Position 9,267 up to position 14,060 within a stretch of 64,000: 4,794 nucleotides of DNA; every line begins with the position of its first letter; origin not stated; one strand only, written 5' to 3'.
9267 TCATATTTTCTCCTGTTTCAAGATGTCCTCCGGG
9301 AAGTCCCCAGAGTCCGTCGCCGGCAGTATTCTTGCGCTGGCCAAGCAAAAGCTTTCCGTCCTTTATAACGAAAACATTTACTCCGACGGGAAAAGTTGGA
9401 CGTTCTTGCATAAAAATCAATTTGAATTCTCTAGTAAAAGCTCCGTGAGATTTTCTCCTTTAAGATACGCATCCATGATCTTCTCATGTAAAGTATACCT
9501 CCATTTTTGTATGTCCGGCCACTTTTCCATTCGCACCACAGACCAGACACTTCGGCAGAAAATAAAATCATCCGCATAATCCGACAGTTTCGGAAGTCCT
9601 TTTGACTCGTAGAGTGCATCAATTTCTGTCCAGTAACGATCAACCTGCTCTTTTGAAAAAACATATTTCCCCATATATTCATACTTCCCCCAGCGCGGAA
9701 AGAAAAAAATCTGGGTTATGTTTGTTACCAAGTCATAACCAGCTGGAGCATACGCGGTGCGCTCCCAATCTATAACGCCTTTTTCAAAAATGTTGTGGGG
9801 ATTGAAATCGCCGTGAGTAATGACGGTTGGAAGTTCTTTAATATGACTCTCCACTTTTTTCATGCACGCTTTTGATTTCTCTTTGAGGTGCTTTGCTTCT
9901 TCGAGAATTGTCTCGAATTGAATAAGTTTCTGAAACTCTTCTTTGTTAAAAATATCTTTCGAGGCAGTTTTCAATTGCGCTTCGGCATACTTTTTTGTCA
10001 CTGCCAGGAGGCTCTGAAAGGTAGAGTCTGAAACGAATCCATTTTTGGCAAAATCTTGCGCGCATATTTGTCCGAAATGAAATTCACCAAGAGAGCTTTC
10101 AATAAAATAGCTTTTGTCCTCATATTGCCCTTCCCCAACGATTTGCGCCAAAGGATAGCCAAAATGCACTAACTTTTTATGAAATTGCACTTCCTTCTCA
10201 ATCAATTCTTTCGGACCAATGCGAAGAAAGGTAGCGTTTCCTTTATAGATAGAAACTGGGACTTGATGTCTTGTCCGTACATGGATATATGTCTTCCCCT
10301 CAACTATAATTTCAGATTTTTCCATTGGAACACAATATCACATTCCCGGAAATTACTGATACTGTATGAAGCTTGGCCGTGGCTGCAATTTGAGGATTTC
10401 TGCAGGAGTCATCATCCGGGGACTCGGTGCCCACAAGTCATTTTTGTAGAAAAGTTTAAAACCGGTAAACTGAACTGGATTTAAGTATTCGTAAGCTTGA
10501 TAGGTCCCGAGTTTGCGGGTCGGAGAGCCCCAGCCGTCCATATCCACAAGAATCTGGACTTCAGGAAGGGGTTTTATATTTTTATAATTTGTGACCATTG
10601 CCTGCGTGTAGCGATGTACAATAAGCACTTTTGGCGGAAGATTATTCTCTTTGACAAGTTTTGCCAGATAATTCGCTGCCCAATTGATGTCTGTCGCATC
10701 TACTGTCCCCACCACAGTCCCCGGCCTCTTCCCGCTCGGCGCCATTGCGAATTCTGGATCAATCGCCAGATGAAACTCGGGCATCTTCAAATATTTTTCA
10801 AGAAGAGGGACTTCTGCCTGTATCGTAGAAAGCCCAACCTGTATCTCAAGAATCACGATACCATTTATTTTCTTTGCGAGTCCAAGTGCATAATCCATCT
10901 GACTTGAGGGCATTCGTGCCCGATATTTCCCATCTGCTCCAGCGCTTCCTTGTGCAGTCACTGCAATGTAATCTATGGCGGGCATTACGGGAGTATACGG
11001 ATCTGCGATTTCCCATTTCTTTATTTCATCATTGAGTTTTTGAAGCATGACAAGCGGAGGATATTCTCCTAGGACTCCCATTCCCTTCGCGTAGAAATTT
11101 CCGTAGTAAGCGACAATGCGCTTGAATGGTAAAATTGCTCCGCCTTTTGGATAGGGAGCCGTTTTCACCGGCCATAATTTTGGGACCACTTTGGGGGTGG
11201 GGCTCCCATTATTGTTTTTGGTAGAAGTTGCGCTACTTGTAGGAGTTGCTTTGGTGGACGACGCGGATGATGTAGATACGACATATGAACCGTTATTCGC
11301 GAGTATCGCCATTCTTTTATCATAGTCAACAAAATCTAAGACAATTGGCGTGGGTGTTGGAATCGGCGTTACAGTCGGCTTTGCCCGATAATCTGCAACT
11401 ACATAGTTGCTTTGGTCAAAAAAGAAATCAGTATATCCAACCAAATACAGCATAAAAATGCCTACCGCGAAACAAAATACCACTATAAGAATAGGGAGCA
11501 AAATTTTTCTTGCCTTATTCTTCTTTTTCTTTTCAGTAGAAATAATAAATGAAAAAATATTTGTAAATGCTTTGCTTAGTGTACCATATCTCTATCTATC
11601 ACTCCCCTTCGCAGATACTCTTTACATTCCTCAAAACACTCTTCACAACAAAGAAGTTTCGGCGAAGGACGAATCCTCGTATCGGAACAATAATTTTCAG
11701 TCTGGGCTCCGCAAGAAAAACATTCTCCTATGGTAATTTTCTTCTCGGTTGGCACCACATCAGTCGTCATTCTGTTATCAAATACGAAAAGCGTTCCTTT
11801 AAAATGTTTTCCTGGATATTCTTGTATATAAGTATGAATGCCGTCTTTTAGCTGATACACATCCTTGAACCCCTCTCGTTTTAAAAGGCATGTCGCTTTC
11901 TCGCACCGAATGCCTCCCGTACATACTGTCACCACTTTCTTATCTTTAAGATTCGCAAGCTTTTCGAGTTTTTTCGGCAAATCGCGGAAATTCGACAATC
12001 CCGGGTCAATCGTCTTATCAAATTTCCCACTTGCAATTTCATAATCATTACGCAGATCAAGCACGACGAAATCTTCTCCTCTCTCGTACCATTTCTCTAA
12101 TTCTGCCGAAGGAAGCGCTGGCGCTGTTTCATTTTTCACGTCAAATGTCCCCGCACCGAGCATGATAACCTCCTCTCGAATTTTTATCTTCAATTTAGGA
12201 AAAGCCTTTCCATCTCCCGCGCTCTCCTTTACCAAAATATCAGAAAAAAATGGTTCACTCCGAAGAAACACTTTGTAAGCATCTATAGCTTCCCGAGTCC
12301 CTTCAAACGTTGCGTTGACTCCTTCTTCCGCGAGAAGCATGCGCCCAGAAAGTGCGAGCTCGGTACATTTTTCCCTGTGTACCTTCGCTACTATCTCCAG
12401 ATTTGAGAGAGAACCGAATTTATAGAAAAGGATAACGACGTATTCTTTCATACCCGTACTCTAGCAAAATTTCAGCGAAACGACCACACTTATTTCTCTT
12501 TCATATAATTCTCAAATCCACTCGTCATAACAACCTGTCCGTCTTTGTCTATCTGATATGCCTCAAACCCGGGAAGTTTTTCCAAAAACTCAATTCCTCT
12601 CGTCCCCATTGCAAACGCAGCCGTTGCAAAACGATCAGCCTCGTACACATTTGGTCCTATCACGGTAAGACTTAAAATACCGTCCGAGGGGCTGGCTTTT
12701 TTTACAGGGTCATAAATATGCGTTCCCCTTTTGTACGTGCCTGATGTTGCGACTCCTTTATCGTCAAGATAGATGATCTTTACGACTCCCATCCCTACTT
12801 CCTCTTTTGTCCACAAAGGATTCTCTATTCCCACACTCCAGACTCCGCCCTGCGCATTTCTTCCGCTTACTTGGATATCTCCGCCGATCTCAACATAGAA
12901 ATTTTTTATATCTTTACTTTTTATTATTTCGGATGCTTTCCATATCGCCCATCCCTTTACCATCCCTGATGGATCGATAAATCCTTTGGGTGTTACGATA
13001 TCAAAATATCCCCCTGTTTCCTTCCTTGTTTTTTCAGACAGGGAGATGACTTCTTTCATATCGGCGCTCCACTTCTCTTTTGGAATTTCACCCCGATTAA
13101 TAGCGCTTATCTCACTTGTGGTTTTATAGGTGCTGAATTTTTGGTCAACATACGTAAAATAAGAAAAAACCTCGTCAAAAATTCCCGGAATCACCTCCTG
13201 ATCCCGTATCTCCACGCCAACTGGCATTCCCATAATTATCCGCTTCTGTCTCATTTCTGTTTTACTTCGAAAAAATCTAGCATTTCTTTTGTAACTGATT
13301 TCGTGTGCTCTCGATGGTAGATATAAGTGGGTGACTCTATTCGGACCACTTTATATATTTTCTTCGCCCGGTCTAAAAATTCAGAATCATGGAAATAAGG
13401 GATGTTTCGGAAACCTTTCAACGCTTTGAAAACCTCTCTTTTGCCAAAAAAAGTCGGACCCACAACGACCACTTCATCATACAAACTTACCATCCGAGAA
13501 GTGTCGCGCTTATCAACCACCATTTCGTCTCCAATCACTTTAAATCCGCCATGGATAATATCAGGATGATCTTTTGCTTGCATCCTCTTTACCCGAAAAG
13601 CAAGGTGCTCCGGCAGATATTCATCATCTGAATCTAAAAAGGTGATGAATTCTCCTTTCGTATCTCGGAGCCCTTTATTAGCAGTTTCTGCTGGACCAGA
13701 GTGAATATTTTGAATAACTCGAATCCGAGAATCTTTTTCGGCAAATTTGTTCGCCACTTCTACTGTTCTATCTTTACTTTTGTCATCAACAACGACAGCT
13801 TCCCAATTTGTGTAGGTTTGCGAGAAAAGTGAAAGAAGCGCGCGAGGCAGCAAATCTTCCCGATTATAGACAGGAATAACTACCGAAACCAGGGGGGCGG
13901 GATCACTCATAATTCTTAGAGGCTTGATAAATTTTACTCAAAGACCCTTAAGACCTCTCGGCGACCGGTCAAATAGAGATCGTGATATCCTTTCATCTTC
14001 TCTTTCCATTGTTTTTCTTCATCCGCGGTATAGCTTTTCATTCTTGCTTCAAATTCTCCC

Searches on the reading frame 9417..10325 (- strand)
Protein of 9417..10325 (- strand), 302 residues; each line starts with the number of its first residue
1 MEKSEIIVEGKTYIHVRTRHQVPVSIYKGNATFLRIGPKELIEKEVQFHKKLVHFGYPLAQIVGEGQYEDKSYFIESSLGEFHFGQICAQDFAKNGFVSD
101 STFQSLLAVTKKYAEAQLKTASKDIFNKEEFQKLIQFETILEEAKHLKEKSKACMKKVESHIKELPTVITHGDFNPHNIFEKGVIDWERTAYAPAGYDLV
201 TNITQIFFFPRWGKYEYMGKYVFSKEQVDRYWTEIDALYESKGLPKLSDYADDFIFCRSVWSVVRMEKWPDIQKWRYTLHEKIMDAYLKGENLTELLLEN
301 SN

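Call 64: search_protein_families(library=pfam, proteins=[window:9417-10325:-], max_evalue=0.001)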
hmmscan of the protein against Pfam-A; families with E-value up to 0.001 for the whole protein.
window:9417-10325:- (302 aa): 1 family
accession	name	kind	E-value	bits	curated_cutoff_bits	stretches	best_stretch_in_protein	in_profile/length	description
PF01636.29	APH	-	1.2e-10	42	23.2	1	35-205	26-212/239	Phosphotransferase enzyme family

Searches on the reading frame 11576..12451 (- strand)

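Call 64: search_protein_families(library=pfam, proteins=[window:11576-12451:-], max_evalue=0.001)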
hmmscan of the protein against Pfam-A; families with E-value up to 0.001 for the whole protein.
window:11576-12451:- (291 aa): 3 families
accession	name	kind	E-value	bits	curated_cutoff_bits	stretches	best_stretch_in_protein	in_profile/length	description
PF17773.7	UPF0176_N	-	1.2e-23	83.8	26.2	1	4-95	1-92/92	UPF0176 acylphosphatase like domain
PF00581.25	Rhodanese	-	7.5e-09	36.4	22.2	1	117-208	4-99/102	Rhodanese-like domain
PF12368.13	Rhodanese_C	-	6.5e-08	33.2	26.9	1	218-277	1-58/66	Rhodanase C-terminal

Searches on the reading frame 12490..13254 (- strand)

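Call 64: search_protein_families(library=pfam, proteins=[window:12490-13254:-], max_evalue=0.001)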
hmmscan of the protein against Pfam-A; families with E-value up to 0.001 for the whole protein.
window:12490-13254:- (254 aa): 1 family
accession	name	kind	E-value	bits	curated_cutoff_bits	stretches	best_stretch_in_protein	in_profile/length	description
PF02424.20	ApbE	-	1.2e-41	143.4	25.6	2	93-233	126-265/266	ApbE family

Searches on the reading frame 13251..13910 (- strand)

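Call 64: search_protein_families(library=pfam, proteins=[window:13251-13910:-], max_evalue=0.001)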
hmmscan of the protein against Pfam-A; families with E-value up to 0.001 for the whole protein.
window:13251-13910:- (219 aa): 3 families
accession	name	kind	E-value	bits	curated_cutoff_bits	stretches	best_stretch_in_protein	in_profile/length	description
PF00535.33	Glycos_transf_2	-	1.5e-34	119.8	23.3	1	9-147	1-132/168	Glycosyl transferase family 2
PF13641.12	Glyco_tranf_2_3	-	3.8e-09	37.4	27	1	6-110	2-111/230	Glycosyltransferase like family 2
PF10111.15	Glyco_tranf_2_2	-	5.4e-09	36.4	27.3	1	9-115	1-111/276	Glycosyltransferase like family 2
